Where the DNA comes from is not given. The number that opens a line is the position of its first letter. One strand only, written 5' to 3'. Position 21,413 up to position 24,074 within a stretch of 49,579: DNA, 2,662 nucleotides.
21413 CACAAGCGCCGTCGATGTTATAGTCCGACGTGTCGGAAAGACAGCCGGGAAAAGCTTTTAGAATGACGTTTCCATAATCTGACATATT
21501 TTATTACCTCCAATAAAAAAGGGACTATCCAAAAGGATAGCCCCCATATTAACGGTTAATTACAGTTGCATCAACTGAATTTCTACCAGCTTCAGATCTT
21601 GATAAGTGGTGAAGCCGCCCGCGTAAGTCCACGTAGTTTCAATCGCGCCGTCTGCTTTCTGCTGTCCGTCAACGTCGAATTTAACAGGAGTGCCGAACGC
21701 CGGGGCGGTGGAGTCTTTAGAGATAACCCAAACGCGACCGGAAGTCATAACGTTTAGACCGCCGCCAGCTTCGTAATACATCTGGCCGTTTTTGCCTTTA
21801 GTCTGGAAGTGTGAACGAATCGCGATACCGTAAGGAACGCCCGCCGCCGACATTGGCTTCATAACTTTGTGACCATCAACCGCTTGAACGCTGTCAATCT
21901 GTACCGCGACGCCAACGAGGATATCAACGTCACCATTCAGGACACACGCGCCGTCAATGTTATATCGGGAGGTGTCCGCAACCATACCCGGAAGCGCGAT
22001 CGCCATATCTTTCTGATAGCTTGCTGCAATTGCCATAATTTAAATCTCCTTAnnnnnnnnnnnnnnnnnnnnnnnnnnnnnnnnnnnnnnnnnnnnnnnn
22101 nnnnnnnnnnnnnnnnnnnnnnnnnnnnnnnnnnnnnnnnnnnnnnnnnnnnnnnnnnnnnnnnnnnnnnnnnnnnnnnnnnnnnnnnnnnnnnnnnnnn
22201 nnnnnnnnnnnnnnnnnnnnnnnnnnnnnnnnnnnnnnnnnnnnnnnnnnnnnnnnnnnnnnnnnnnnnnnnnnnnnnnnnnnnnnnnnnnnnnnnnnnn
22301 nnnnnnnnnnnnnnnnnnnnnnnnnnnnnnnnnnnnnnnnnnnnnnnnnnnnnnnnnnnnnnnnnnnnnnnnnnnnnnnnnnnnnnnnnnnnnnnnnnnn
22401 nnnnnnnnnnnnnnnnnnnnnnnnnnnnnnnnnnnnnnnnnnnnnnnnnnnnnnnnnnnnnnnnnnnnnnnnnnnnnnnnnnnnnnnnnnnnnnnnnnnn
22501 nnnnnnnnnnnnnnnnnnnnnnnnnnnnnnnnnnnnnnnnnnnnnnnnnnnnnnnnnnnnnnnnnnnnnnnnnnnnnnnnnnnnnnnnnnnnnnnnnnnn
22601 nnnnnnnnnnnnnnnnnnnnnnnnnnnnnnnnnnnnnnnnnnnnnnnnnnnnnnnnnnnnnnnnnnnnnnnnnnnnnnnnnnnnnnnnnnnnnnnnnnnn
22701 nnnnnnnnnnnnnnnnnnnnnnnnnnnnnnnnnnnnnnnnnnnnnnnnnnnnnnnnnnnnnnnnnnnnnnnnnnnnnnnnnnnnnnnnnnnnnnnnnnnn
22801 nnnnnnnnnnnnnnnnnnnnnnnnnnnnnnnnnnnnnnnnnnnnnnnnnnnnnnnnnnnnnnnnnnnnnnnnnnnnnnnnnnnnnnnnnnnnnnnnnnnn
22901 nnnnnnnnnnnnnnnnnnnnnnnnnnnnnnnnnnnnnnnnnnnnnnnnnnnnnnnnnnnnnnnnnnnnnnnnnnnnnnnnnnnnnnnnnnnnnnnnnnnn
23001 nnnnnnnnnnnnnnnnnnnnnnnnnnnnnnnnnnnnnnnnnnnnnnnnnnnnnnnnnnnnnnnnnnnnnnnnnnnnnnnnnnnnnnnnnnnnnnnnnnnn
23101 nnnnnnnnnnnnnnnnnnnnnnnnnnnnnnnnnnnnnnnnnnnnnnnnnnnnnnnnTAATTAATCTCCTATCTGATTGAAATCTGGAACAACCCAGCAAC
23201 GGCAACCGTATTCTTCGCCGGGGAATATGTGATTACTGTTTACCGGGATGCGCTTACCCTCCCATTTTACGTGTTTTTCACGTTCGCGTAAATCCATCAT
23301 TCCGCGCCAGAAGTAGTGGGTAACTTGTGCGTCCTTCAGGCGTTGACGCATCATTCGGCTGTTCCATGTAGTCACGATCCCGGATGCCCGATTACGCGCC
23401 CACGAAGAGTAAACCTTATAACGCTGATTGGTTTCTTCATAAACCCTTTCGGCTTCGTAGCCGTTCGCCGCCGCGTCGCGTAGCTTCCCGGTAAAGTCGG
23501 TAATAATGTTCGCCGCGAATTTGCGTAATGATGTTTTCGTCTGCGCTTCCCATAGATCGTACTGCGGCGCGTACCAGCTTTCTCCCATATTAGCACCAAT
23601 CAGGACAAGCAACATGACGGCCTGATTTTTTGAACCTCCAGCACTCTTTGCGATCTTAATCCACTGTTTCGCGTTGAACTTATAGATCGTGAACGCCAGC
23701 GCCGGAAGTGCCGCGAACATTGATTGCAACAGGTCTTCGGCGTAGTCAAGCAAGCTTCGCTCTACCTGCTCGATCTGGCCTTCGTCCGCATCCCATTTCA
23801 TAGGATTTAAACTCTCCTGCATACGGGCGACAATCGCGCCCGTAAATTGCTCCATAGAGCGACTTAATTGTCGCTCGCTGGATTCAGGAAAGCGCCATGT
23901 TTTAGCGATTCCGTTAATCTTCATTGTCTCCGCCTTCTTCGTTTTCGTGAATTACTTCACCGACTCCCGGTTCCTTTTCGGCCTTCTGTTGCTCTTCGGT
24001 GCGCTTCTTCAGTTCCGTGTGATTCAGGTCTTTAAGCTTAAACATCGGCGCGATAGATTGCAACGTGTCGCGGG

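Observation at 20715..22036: Tandem paralogous capsid-associated genes, one with an Ig-like domain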

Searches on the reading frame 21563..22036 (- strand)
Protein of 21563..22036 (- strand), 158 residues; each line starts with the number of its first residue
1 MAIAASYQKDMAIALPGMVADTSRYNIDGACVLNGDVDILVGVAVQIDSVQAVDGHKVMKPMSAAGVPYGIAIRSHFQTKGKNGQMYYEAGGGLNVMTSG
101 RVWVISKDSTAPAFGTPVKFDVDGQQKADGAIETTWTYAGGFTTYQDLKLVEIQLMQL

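Call 4: search_protein_families(library=pfam, proteins=[window:21563-22036:-], max_evalue=0.1)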
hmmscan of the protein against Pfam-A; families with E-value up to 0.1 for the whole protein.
window:21563-22036:- (158 aa): 2 families
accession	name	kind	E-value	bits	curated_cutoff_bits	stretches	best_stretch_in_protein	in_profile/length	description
PF22758.2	Phage_cement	-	1.8e-29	103.1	27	1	5-155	3-145/146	Structural cement protein (E217 gp24/Pam3 gp6)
PF23982.2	XM1_gp53_minor_capsid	-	4.5e-21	75.7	27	1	6-153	3-152/154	XM1 gp53 minor capsid protein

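Call 5: search_protein_families(library=phrogs, proteins=[window:21563-22036:-], max_evalue=0.01)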
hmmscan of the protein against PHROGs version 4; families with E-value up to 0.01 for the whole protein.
window:21563-22036:- (158 aa): 2 families
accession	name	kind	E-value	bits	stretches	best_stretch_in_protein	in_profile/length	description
phrog_1989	-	unknown function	1.9e-61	207.5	1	1-157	1-155/166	-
phrog_563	-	head and packaging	9.7e-14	52.4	1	1-135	2-141/173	virion structural protein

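Call 7: search_solved_structures(query=window:21563-22036:-, max_evalue=1, show_alignments=3)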
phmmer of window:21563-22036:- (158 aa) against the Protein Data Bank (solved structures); distinct sequences matched with E-value up to 1: 3.
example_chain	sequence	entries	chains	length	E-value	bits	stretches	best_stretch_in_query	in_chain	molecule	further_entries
9kmg_a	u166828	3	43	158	5.2e-68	231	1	3-158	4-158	Decoration protein | cement protein II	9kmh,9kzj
9kzj_H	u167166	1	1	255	1.2e-23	86.9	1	13-157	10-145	BIG2 domain-containing protein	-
9kmh_ak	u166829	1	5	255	1.7e-23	86.4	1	13-157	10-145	Decoration protein gp29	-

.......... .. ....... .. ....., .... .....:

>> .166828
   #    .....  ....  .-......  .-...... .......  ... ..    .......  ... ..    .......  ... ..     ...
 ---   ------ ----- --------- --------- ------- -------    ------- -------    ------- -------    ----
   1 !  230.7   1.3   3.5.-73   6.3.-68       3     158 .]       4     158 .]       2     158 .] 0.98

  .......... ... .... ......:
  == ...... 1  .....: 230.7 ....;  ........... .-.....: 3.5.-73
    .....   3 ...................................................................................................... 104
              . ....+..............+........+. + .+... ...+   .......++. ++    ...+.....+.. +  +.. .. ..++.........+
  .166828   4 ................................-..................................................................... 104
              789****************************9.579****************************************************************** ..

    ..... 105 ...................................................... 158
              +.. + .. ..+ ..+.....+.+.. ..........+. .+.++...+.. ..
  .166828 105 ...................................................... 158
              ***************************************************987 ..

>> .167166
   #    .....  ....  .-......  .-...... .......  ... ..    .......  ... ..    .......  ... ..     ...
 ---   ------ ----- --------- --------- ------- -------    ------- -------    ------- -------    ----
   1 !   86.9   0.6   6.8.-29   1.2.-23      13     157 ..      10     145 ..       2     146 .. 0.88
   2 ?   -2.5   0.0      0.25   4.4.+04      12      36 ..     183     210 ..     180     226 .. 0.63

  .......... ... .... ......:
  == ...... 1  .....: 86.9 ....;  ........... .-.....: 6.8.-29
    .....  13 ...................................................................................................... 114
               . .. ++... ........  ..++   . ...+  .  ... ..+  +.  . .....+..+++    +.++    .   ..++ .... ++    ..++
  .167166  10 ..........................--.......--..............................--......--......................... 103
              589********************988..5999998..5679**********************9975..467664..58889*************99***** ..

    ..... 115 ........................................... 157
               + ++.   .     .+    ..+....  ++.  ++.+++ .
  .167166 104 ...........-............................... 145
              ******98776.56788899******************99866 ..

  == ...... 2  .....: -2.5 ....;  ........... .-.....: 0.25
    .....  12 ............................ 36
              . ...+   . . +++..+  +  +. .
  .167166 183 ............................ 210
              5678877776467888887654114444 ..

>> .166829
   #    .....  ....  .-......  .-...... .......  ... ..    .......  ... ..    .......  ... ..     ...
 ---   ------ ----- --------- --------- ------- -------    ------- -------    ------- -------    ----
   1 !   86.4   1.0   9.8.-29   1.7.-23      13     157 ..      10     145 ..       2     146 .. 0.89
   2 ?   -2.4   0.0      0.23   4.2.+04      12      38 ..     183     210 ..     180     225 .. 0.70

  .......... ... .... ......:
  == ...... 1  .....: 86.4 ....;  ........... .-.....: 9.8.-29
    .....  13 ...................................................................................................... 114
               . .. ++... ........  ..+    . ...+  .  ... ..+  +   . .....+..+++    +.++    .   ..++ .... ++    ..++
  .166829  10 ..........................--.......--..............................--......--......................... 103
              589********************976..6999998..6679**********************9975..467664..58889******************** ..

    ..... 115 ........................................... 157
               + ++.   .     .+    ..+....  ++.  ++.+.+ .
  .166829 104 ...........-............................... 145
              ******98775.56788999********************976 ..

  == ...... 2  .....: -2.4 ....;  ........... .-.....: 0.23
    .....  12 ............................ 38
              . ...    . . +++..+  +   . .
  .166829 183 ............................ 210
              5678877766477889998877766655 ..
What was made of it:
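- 21560..22036 (-): ORF158, the A-type cement (decoration) protein and ortholog of T1 gp49. Its N-terminal arm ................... matches the T1 gp49 arm. Pfam PF22758 Phage_cement E=1.8e-29 (call 4). phmmer against PDB finds the 9KZJ/9KMG/9KMH 158-aa chain at E=5e-68 (call 7).
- Consistent with that, there is 1 gp48 chain in the 9KZJ asymmetric unit and 5 gp29 chains in the FCWL1 portal-vertex model 9KMH (call 7).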

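Call 57: predict_structure(alignment_id=A3)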
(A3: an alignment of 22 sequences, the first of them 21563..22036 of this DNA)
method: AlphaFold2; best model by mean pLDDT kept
length: 158 residues; sequences in the alignment: 22
mean_pLDDT: 87.3   pTM: 0.83
mean pLDDT of the five models: 87.3, 86.8, 84.7, 80.9, 76.1
residues with pLDDT >= 90: 103; 70-90: 41; 50-70: 5; < 50: 9
segments of 3 or more residues with pLDDT < 50: 1-3, 5-8
pLDDT, mean of each block of 10 residues (from residue 1): 47 81 84 91 94 89 90 89 86 93 95 95 94 93 91 87
secondary structure, 60 per line:
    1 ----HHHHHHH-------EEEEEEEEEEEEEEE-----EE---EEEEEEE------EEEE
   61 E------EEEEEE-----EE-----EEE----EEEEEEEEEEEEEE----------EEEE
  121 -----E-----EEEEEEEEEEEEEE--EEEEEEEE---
elements in order: H5-11 E19-33 E44-50 E57-61 E68-73 E86-88 E93-106 E117-120 E132-145 E148-155
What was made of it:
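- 21560..22036 (-): AF2 pLDDT 87.3 (call 57).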

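Call 61: fold_search(model_id=the predicted structure, library=pdb)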
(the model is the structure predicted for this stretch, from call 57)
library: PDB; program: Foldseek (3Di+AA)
matches with E <= 10: 245; with E <= 0.001: 11
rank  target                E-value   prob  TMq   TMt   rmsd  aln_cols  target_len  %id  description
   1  9kmg_b                1.8e-19  1.00  0.88  0.89   4.2       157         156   66  Cryo-EM Structure of Bacteriophage FCWL1 Capsid (released 2025-01-22)
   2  9kzj_I                3.2e-19  1.00  0.88  0.89   5.2       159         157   65  Cryo-EM structure of bacteriophage T1 capsid (released 2025-03-12)
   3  9kmg_a                1.5e-17  1.00  0.84  0.93   1.8       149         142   63  Cryo-EM Structure of Bacteriophage FCWL1 Capsid (released 2025-01-22)
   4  9kzj_H                5.0e-12  1.00  0.75  0.78   2.8       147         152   38  Cryo-EM structure of bacteriophage T1 capsid (released 2025-03-12)
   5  9kmh_ak               5.3e-12  1.00  0.76  0.80   2.8       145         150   39  The Composite Cryo-EM Structure of the Portal Vertex of Bacteriophage FCWL1 (released 2025-01-22)
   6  8hdt_G                2.0e-06  1.00  0.62  0.59   4.8       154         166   20  Cyanophage Pam3 capsid asymmetric unit (released 2023-01-18)
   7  7kmx_a                4.3e-05  1.00  0.60  0.59   4.5       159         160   18  The capsid of Myoviridae Phage XM1 (released 2021-11-10)
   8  8pkh_FV               5.6e-04  1.00  0.48  0.49   5.8       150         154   14  Borrelia bacteriophage BB1 procapsid, fivefold-symmetrized outer shell (released 2023-07-12)
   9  8pkh_FU               5.6e-04  1.00  0.48  0.50   5.6       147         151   15  Borrelia bacteriophage BB1 procapsid, fivefold-symmetrized outer shell (released 2023-07-12)
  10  8pkh_FO               6.5e-04  1.00  0.47  0.47   5.6       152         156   13  Borrelia bacteriophage BB1 procapsid, fivefold-symmetrized outer shell (released 2023-07-12)
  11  8pkh_FP               7.3e-04  1.00  0.48  0.50   5.4       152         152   12  Borrelia bacteriophage BB1 procapsid, fivefold-symmetrized outer shell (released 2023-07-12)
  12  8pkh_FN               1.1e-03  1.00  0.49  0.51   5.6       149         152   13  Borrelia bacteriophage BB1 procapsid, fivefold-symmetrized outer shell (released 2023-07-12)
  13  8pkh_FY               1.2e-03  1.00  0.52  0.54   5.4       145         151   14  Borrelia bacteriophage BB1 procapsid, fivefold-symmetrized outer shell (released 2023-07-12)
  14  8pkh_FQ               1.2e-03  1.00  0.48  0.45   5.8       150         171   15  Borrelia bacteriophage BB1 procapsid, fivefold-symmetrized outer shell (released 2023-07-12)
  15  8pkh_EC               1.2e-03  1.00  0.44  0.46   5.9       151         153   10  Borrelia bacteriophage BB1 procapsid, fivefold-symmetrized outer shell (released 2023-07-12)
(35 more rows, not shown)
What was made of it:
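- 21560..22036 (-): Foldseek TM 0.88-0.93 to 9kmg and 9kzj chains (call 61).
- Closest known: Lambda gpD / TW1 gp56 beta-tulip trimeric decoration proteins. Same: TW1 5wk1_K is a weak fold hit (call 61).
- The base of the phi29 gp8.5 head fibre appears among distant fold matches (call 61).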

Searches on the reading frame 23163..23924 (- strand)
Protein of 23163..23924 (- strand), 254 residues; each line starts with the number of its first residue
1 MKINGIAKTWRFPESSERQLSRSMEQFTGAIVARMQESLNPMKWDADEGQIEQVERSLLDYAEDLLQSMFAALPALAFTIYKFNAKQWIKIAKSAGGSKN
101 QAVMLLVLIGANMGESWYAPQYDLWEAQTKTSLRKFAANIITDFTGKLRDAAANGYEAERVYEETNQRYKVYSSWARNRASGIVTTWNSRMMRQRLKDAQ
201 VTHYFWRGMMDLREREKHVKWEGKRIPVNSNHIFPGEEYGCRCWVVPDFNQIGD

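Call 4: search_protein_families(library=pfam, proteins=[window:23163-23924:-], max_evalue=0.1)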
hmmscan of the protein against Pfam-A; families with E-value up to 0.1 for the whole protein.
window:23163-23924:- (254 aa): 1 family
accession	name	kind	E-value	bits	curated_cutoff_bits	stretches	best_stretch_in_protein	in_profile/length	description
PF04233.19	Phage_Mu_F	-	5.1e-08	34.1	29.6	1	147-245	6-111/112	Phage Mu protein F like protein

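Call 5: search_protein_families(library=phrogs, proteins=[window:23163-23924:-], max_evalue=0.01)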
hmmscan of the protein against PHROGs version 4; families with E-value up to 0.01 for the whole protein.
window:23163-23924:- (254 aa): 6 families
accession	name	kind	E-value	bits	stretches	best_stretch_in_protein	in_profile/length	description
phrog_324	-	head and packaging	3e-70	238.9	1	2-251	64-320/624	head morphogenesis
phrog_4529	-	head and packaging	2.8e-08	34.5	1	175-250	204-289/533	minor head protein and DNA pilot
phrog_595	-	head and packaging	0.00019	21.9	1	140-250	185-299/513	head maturation protease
phrog_220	-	head and packaging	0.00045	19.3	1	197-246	1011-1063/1338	minor head protein and DNA pilot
phrog_19194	-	unknown function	0.0009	19.1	1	188-246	136-198/438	-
phrog_6577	-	unknown function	0.001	18.5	1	127-248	102-229/1066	-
